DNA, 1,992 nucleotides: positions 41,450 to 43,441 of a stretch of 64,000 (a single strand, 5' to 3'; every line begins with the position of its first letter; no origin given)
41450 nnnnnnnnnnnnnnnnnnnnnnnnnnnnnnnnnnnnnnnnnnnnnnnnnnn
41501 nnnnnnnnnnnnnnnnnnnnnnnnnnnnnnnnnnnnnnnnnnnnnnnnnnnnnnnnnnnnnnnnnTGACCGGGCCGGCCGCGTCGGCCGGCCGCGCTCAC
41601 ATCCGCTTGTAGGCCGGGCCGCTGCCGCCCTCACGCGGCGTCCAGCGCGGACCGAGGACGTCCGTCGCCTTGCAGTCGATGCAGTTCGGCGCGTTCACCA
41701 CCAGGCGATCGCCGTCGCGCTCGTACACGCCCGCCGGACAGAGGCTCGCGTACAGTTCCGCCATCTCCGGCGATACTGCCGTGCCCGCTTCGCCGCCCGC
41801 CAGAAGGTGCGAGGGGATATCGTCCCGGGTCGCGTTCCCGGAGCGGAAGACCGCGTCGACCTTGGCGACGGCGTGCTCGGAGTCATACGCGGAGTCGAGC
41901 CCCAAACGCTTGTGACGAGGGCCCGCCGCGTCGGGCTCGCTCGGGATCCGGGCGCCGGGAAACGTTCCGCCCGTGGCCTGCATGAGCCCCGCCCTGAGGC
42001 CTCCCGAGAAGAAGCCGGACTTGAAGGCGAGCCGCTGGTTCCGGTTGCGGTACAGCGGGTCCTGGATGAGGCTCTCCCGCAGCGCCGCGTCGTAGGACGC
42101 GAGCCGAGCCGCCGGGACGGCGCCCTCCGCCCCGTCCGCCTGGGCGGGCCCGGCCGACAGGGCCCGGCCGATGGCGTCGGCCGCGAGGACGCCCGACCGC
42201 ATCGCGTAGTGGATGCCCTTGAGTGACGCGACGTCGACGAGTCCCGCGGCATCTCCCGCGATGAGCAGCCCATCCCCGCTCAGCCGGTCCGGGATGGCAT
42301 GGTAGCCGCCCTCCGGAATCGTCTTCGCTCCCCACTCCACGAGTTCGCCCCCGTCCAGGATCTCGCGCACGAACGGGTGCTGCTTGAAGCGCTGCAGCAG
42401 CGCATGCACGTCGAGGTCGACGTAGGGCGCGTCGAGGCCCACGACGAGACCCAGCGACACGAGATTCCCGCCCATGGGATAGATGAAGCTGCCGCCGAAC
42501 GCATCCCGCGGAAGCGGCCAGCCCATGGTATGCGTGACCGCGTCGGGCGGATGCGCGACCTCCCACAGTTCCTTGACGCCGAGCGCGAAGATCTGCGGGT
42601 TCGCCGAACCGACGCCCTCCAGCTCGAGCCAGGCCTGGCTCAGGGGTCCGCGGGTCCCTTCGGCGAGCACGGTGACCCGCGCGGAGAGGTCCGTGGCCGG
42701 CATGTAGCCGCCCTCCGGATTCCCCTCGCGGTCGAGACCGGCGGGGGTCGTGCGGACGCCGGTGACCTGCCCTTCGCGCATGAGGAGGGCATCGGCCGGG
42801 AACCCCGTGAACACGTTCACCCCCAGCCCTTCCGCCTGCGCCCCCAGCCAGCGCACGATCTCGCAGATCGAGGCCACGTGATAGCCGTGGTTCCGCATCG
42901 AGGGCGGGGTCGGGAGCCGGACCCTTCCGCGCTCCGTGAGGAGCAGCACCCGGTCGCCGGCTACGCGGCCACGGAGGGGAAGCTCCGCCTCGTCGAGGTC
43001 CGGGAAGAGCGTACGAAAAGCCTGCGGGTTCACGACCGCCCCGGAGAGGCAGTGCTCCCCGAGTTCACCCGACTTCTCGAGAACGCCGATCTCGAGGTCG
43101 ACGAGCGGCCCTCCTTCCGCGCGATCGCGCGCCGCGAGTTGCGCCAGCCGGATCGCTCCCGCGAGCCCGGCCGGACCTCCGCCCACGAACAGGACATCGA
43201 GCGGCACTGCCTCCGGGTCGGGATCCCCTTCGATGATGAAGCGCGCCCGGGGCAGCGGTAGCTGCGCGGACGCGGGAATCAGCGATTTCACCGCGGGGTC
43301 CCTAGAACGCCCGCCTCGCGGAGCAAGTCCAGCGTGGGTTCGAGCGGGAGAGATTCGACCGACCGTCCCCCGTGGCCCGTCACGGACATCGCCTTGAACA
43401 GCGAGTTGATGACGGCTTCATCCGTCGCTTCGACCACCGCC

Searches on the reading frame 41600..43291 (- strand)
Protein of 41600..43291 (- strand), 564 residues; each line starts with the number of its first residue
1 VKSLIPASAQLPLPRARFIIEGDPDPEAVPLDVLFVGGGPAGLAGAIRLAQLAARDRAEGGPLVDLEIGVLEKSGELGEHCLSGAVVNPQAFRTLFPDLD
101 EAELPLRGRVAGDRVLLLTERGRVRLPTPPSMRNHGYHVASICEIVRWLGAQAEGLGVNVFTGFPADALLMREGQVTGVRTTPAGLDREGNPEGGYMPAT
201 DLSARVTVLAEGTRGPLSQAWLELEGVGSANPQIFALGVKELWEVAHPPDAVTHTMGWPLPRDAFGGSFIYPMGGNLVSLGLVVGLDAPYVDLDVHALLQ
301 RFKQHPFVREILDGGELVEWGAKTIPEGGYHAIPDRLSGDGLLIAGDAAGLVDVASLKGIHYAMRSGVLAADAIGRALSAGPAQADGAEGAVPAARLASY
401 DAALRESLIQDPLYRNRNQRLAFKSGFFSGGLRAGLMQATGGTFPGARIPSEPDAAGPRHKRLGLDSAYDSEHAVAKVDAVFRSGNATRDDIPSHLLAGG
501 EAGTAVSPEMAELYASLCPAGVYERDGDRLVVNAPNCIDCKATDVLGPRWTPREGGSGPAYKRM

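Call 76: search_protein_families(library=pfam, proteins=[window:41600-43291:-])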
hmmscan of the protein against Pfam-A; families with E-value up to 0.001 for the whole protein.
window:41600-43291:- (564 aa): 4 families
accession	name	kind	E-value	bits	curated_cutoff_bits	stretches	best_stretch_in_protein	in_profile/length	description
PF21162.3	ETFQO_UQ-bd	-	6.5e-24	84.8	27.7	1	235-325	1-96/96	ETF-QO, ubiquinone-binding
PF05187.19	Fer4_ETF_QO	-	4.6e-10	40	24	1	477-562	7-104/104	Electron transfer flavoprotein-ubiquinone oxidoreductase, 4Fe-4S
PF00890.30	FAD_binding_2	-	3.8e-05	23.5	20.4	0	96-216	91-206/414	FAD binding domain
PF01266.30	DAO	-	0.00012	22.1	27.9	1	144-377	150-349/353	FAD dependent oxidoreductase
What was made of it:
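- Checked: The second copy (42807-42820) lies in frame inside an ETF-ubiquinone oxidoreductase gene (Pfam, call 76).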
